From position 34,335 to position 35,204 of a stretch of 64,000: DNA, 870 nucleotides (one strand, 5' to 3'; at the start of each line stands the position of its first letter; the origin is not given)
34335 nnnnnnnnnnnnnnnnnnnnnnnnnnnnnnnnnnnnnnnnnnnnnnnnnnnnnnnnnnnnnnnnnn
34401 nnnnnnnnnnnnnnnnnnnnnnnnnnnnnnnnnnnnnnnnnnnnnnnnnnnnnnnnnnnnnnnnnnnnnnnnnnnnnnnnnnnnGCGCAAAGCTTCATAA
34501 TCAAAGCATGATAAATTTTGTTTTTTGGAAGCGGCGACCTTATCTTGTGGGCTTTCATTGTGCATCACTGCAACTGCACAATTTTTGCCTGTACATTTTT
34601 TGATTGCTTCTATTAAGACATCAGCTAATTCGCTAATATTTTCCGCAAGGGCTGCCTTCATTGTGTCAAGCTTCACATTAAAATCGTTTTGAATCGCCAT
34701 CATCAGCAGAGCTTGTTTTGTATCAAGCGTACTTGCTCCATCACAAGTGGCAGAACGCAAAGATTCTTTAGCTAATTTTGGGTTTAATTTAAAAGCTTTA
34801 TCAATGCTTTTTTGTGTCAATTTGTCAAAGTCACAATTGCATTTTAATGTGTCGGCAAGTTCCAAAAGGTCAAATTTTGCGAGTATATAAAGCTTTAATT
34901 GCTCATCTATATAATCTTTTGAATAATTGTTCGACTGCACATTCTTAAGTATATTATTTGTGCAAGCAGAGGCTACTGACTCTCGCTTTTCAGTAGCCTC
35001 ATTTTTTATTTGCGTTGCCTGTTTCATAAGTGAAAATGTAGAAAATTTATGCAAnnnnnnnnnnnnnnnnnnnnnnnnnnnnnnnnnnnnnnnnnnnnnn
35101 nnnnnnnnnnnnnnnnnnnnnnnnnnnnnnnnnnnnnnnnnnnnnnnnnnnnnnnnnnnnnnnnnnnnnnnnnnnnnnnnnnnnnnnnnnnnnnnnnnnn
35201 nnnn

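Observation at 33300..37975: Second SufS-like fusion co-transcribed with a Cys-rich sugar-isomerase-like unknown and a divergent PucR regulator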

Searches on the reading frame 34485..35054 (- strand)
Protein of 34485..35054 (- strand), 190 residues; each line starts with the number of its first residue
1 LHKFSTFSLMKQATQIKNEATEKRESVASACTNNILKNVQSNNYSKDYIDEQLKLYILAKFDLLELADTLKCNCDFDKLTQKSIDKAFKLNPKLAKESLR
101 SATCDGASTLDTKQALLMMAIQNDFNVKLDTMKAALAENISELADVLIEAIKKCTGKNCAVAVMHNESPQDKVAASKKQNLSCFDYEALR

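Call 7: search_protein_families(library=pfam, proteins=[window:34485-35054:-], max_evalue=10)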
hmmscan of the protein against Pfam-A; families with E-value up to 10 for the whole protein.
window:34485-35054:- (190 aa): 1 family
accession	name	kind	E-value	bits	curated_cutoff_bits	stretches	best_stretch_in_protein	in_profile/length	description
PF07478.18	Dala_Dala_lig_C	-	0.14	12.1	24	1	130-188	59-115/204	D-ala D-ala ligase C-terminus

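Call 38: find_homologous_proteins(query=window:34485-35054:-, max_evalue=0.001)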
Query window:34485-35054:- (190 aa): 1 proteins with E <= 0.001 among 155 candidates.
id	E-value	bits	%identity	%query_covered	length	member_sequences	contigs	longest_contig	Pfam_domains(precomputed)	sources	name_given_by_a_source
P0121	4.7e-13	67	43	54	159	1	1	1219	-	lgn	-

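Call 47: search_protein_representatives(protein=window:34485-35054:-)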
Query: 190 residues. Proteins with E-value up to 0.001 (for the whole library): 76; up to 1e-10: 11; up to 1e-30: 1. The best 76 are listed.
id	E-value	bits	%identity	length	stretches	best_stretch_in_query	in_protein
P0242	2.1e-49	183.9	68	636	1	21-159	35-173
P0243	1.1e-19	87.3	96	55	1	10-57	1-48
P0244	1.5e-15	73.8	40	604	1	32-157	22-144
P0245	4.1e-14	69.2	43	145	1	52-149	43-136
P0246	1.2e-13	67.7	37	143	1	22-153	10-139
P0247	6.1e-13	65.4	36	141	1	34-149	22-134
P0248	9.9e-13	64.7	40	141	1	50-151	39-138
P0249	1.0e-12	64.7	38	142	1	38-151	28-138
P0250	2.6e-11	60.1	37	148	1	40-147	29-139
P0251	9.0e-11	58.3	42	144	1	46-153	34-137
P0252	1.0e-10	58.2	33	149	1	45-152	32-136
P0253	3.3e-10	56.5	36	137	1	44-153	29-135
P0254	4.0e-10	56.2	38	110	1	46-147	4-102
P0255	7.8e-10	55.3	41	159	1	51-147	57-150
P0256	1.2e-09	54.7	39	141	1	48-153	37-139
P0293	3.0e-05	40.4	34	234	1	51-150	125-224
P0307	2.0e-04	37.7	31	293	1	46-143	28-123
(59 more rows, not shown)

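Call 48: search_protein_families(library=pfam, proteins=[P0242, P0244, P0307, P0293], max_evalue=0.001)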
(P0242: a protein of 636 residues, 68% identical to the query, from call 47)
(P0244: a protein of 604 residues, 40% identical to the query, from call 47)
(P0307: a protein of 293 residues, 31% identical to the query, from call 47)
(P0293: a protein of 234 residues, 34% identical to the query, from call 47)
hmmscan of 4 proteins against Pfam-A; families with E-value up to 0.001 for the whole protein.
P0242 (636 aa): 1 family
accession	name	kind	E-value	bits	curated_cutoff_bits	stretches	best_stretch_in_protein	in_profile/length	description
PF00266.25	Aminotran_5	-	2.5e-112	376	21.5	1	258-626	1-371/371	Aminotransferase class-V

P0244 (604 aa): 2 families
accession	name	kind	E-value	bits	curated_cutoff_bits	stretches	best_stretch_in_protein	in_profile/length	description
PF00266.25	Aminotran_5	-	1.1e-107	360.7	21.5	1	216-586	1-370/371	Aminotransferase class-V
PF00155.27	Aminotran_1_2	-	1.3e-07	31.6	19.7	1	257-393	41-187/361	Aminotransferase class I and II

P0307 (293 aa): 1 family
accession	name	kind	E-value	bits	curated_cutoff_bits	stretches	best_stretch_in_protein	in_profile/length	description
PF02657.20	SufE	-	3e-31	108.1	27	1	167-285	2-120/121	Fe-S metabolism associated domain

P0293 (234 aa): 1 family
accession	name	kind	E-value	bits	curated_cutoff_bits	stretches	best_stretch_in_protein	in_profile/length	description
PF02657.20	SufE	-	3.9e-22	78.8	27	1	18-117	4-99/121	Fe-S metabolism associated domain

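Call 52: predict_structure(alignment_id=A3)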
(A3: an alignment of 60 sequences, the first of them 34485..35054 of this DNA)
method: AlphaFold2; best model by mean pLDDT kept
length: 190 residues; sequences in the alignment: 60
mean_pLDDT: 81.0   pTM: 0.72
mean pLDDT of the five models: 81.0, 79.8, 78.9, 78.1, 76.5
residues with pLDDT >= 90: 95; 70-90: 52; 50-70: 15; < 50: 28
segments of 3 or more residues with pLDDT < 50: 162-168, 170-190
pLDDT, mean of each block of 10 residues (from residue 1): 75 83 92 96 95 95 88 83 91 81 75 92 95 93 96 77 48 44 38
secondary structure, 60 per line:
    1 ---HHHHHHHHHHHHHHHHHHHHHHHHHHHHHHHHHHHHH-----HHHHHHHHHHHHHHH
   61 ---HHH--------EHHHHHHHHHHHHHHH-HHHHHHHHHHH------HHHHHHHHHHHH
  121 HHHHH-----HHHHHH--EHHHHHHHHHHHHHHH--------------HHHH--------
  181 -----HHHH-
elements in order: H4-40 H46-60 H76-90 H92-102 H109-125 H131-136 H140-154 H169-172 H186-189

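Call 55: fold_search(model_id=the predicted structure, library=pdb)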
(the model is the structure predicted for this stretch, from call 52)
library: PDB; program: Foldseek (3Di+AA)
matches with E <= 10: 179; with E <= 0.001: 0
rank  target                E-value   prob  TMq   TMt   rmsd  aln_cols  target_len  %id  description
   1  5ecf_J                3.3e-01  0.28  0.22  0.30  16.7       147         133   14  Ligand binding domain 1 of Penicillium marneffei MP1 protein complexed with arachidonic acids (released 2016-10-19)
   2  2n57_MODEL_1_A        5.3e-01  0.57  0.20  0.45   8.7        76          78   20  NMR structure of Acyl carrier protein from Brucella melitensis (released 2015-07-22)
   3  8xks_R                6.3e-01  0.97  0.36  0.74   3.3       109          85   16  The cryo-EM structure of Orf2971-FtsHi motor complex (released 2024-12-04)
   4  8xqw_J                6.3e-01  0.96  0.36  0.73   3.4       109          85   17  Cryo-EM structure of the Ycf2-FtsHi motor complex from Chlamydomonas reinhardtii in AMPPNP bound state (released 2024-09-11)
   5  3gzl                  7.0e-01  0.93  0.35  0.73   3.5       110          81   18  Crystal Structure of holo PfACP Disulfide-Linked Dimer (released 2009-04-21)
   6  1vku                  8.7e-01  0.47  0.21  0.44   8.7        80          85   16  Crystal structure of Acyl carrier protein (TM0175) from Thermotoga maritima at 2.00 A resolution (released 2004-08-17)
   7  5h9g_A                9.6e-01  0.75  0.19  0.42   3.7        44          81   25  apo-ACP from Helicobacter pylori (released 2016-12-28)
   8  8gjg_A                1.0e+00  0.15  0.22  0.24  10.1       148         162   12  De novo design of high-affinity protein binders to bioactive helical peptides (released 2024-01-10)
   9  1x3o                  1.1e+00  0.72  0.33  0.67   4.3       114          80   16  Crystal structure of the acyl carrier protein from thermus thermophilus HB8 (released 2006-05-16)
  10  6sm4_B                1.3e+00  0.72  0.21  0.49   5.8        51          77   16  AntF (apo): type II PKS acyl-carrier protein (released 2020-05-27)
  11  8x6e                  1.3e+00  0.08  0.16  0.13  13.3       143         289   17  crystal structure of the N-terminal TBF1 (released 2024-11-27)
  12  3eje_E                1.3e+00  0.80  0.31  0.69   3.5        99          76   15  Crystal Structure of P450BioI in complex with octadec-9Z-enoic acid ligated Acyl Carrier Protein (released 2008-10-07)
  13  6sm6_A                1.3e+00  0.63  0.21  0.47   7.0        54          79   17  AntF (holo): type II PKS acyl-carrier protein (released 2020-05-27)
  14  3eje_G                1.4e+00  0.77  0.30  0.68   3.5        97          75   15  Crystal Structure of P450BioI in complex with octadec-9Z-enoic acid ligated Acyl Carrier Protein (released 2008-10-07)
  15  2qnw                  1.4e+00  0.60  0.20  0.43   3.5        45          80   20  Toxoplasma gondii apicoplast-targeted acyl carrier protein (released 2007-07-31)
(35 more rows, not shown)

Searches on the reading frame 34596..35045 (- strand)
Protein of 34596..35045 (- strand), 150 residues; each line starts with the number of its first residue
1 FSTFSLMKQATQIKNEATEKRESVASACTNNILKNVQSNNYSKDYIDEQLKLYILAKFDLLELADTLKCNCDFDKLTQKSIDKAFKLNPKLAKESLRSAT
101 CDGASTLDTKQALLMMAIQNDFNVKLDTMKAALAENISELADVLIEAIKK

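Call 43: find_homologous_proteins(query=A2, max_evalue=0.001)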
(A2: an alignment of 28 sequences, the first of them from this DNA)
Query A2 (28 sequences) (150 aa, profile of the alignment): 132 proteins with E <= 0.001 among 3484 candidates; the best 120 are listed.
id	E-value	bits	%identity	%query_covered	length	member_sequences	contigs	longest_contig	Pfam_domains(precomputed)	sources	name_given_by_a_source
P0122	4.3e-38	148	30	65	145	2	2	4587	-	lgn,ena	-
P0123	5.2e-37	145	34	68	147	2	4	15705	-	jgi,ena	jgi:hypothetical protein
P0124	6.6e-37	144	35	68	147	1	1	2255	-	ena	-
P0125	3.9e-36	142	25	88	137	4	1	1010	-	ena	-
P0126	6.1e-36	141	31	88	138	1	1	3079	-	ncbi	-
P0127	3.2e-35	139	22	93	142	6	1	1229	-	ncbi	-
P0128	1.1e-34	137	27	93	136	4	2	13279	-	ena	-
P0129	1.4e-34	137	25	74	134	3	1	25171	-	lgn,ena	-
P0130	2.0e-34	136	30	69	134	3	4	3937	-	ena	-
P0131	2.0e-34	136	26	91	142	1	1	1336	-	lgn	-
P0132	3.4e-34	136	26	85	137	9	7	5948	-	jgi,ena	-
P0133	3.5e-34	136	24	92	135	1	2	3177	-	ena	-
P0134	3.5e-34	135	33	59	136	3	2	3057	-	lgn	-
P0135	3.8e-34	135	23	53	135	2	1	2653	-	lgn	-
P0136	9.9e-34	134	22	76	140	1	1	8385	-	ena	-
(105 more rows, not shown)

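Call 44: search_protein_families(library=pfam, alignment_id=A2, max_evalue=1)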
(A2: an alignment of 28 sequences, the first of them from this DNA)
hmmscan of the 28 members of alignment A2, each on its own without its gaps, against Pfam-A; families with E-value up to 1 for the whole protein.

A. member 1, seq(150 aa): 0 families

B. families by the number of members that match (of 28 scanned): 7 families
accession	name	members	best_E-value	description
PF00550.31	PP-binding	4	0.00087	Phosphopantetheine attachment site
PF08938.16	HBS1_N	1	0.0082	HBS1 N-terminus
PF23563.1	TRIP13_N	1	0.063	TRIP13 N-terminal domain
PF21845.1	DUF6904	1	0.097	Domain of unknown function (DUF6904)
PF14203.11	TTRAP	1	0.098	Putative transposon-transfer assisting protein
PF11774.14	Lsr2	1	0.11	Lsr2 dimerization domain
PF09758.14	FPL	1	0.12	Uncharacterised conserved protein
